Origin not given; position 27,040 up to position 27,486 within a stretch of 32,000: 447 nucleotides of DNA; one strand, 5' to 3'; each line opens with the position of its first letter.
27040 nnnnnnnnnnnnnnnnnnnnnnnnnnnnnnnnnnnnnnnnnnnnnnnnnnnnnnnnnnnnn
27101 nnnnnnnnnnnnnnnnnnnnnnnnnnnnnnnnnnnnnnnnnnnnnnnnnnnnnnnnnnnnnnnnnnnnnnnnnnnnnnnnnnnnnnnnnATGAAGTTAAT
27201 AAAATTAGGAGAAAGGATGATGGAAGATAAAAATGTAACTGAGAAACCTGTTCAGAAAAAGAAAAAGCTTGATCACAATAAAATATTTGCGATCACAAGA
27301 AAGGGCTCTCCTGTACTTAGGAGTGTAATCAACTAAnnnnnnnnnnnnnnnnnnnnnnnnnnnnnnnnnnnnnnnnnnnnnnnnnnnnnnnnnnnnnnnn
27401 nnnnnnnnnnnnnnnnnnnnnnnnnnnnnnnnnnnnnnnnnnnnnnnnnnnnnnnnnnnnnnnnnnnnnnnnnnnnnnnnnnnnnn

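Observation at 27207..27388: Unannotated 39-aa ORF with strong SD and an immediately following perfect 10-bp terminator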

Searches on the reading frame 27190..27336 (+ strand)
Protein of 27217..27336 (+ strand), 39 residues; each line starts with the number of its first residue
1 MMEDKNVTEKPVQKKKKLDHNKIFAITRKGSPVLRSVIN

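Call 7: search_protein_families(library=ncbifam, proteins=[window:27217-27336:+], max_evalue=0.01)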
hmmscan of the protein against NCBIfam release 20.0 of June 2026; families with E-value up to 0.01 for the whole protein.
window:27217-27336:+ (39 aa): 0 families

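Call 9: find_encoding_contigs(protein=window:27217-27333:+, flank=6000, max_places=6)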
Protein seq(39 aa) (39 aa): no gene with exactly this product is on record in the collection.

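Call 29: search_protein_families(library=pfam, proteins=[window:27217-27333:+], max_evalue=10)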
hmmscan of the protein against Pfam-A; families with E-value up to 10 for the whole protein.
seq(39 aa): 0 families

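Call 33: find_homologous_proteins(query=A3, max_evalue=10)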
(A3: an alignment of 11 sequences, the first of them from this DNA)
Query A3 (11 sequences) (48 aa, profile of the alignment): 14 proteins with E <= 10 among 46 candidates.
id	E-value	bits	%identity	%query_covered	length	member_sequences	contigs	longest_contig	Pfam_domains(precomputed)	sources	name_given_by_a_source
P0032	4.8e-13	67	38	42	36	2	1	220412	-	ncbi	-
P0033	9.9e-12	62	100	79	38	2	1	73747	-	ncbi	-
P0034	6.0e-11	60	-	-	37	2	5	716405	-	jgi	jgi:hypothetical protein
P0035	5.7e-9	54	-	-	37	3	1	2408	-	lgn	-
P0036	6.6e-9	53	-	-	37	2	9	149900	-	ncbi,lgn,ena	-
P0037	1.2e-8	53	-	-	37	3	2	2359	-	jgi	jgi:hypothetical protein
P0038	1.2e-8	53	-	-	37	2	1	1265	-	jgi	jgi:hypothetical protein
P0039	8.5e-8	50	-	-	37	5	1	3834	-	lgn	-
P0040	1.5e-7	49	-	-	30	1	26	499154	-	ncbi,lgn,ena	-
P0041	1.7e-7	49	-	-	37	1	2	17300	-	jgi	jgi:hypothetical protein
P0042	2.2e-7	48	-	-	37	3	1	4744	-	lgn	-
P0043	6.5e-7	47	-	-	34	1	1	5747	-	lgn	-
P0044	1.2e-2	33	31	54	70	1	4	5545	-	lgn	-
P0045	1.4e-2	33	31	54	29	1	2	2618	-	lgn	-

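Call 70: find_encoding_contigs(protein=P0036, flank=6000, max_places=3)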
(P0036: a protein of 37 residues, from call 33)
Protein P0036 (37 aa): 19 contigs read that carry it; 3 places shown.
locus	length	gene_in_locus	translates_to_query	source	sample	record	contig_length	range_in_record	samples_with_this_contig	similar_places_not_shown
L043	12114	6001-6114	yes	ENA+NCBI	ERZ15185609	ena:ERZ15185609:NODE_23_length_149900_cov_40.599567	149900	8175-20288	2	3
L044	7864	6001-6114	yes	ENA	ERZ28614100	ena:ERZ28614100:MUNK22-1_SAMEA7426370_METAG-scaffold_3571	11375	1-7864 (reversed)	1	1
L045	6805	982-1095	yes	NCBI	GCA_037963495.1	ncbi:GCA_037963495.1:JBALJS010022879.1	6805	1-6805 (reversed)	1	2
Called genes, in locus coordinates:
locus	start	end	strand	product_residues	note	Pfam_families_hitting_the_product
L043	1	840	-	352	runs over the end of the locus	-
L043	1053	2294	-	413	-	PF01979:Amidohydro_1, PF07969:Amidohydro_3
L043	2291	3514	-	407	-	PF07905:PucR, PF17853:GGDEF_2, PF13556:HTH_30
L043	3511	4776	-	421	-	PF02133:Transp_cyt_pur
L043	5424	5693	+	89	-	-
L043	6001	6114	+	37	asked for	-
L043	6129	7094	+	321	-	PF05050:Methyltransf_21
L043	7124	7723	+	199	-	PF00574:CLP_protease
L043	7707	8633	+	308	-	PF03069:FmdA_AmdA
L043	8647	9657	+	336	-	-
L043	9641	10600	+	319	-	-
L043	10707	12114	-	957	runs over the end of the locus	PF03477:ATP-cone, PF00317:Ribonuc_red_lgN, PF02867:Ribonuc_red_lgC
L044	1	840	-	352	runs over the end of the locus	-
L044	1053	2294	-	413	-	PF01979:Amidohydro_1, PF07969:Amidohydro_3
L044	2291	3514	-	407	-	PF07905:PucR, PF17853:GGDEF_2, PF13556:HTH_30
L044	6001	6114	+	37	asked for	-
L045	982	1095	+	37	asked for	-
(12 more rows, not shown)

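Call 71: find_encoding_contigs(protein=P0043, flank=6000, max_places=2)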
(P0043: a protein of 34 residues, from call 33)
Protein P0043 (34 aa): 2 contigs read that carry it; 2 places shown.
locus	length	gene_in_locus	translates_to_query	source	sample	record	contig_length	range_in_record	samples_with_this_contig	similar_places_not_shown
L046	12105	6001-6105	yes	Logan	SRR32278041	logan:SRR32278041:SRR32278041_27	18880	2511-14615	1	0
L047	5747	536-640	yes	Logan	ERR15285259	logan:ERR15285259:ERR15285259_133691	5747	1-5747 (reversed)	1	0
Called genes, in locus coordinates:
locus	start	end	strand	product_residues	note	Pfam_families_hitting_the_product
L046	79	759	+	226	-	PF13640:2OG-FeII_Oxy_3, PF18331:PKHD_C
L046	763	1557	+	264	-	PF08238:Sel1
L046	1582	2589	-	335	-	-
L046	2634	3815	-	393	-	-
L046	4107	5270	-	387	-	PF00278:Orn_DAP_Arg_deC, PF02784:Orn_Arg_deC_N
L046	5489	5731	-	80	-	-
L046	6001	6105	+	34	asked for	-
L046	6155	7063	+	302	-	PF05050:Methyltransf_21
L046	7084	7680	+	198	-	PF00574:CLP_protease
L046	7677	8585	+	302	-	PF03069:FmdA_AmdA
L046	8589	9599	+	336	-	-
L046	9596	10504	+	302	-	PF00892:EamA (weak)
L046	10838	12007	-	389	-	PF00005:ABC_tran, PF13304:AAA_21 (faint), PF00571:CBS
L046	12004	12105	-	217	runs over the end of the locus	PF00528:BPD_transp_1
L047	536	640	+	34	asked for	-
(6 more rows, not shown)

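Call 84: search_protein_representatives(alignment_id=A5)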
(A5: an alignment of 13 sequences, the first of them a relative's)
Query: 13 sequences, 36 profile positions. Proteins with E-value up to 0.001 (for the whole library): 12; up to 1e-10: 2; up to 1e-30: 0. The best 12 are listed.
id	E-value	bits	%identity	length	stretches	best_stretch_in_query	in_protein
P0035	1.1e-14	70.1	-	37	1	1-36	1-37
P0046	6.1e-13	64.4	-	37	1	1-36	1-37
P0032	1.2e-10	57.1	-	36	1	1-36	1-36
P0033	1.2e-10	57.1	-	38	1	1-36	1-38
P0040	4.8e-09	52.0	-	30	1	1-36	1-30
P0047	9.4e-07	44.6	-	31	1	7-36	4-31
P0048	3.2e-06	42.9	-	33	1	5-36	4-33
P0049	8.4e-06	41.6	-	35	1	4-36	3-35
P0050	1.1e-05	41.2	-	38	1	8-36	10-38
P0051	1.2e-05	41.1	-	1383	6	14-31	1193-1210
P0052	2.3e-04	37.0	-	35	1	1-36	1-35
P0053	7.3e-04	35.4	-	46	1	4-36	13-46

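Call 86: list_cluster_members(proteins=[P0033, P0032, P0040, P0036, P0025])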
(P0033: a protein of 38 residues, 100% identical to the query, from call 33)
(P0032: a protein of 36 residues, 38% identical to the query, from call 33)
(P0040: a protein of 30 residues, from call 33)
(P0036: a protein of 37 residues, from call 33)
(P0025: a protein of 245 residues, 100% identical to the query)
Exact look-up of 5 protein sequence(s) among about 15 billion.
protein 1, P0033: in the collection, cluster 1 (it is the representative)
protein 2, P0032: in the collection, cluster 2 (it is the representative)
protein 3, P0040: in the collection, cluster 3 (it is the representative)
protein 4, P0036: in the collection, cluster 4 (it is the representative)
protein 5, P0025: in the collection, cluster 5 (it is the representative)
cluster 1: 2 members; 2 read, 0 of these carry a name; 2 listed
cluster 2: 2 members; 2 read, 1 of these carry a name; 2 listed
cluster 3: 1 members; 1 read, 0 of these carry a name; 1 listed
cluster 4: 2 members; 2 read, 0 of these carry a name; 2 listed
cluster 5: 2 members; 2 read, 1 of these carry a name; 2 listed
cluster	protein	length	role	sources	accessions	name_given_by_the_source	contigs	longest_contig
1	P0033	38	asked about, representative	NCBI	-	-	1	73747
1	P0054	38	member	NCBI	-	-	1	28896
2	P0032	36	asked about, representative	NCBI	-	-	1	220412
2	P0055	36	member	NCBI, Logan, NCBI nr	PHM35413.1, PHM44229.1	hypothetical protein Xszus_04059 [Xenorhabdus szentirmaii] | hypothetical protein Xsze_01884 [Xenorhabdus szentirmaii DSM 16338]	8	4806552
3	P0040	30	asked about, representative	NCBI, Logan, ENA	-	-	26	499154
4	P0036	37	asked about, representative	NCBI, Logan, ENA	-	-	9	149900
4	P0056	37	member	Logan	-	-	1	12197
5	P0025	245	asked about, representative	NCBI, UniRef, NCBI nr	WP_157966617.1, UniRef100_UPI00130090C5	hypothetical protein [Fastidiosibacter lacustris] | hypothetical protein n=1 Tax=Fastidiosibacter lacustris TaxID=2056695 RepID=UPI00130090C5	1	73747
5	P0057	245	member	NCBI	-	-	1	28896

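Call 88: find_encoding_contigs(protein=P0054, flank=4000, max_places=2)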
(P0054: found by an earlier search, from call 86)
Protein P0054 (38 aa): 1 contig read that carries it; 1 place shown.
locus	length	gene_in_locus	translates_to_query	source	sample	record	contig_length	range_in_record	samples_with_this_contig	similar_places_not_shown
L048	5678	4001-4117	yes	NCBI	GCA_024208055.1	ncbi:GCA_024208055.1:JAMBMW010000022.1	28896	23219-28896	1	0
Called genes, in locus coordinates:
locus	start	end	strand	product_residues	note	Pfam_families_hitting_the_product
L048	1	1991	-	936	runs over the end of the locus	PF09984:sCache_4, PF00672:HAMP (weak), PF00512:HisKA, PF02518:HATPase_c, PF00072:Response_reg, PF01627:Hpt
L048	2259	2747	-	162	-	PF01053:Cys_Met_Meta_PP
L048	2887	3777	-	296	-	PF00581:Rhodanese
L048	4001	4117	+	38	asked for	-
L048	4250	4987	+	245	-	-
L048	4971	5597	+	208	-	PF07690:MFS_1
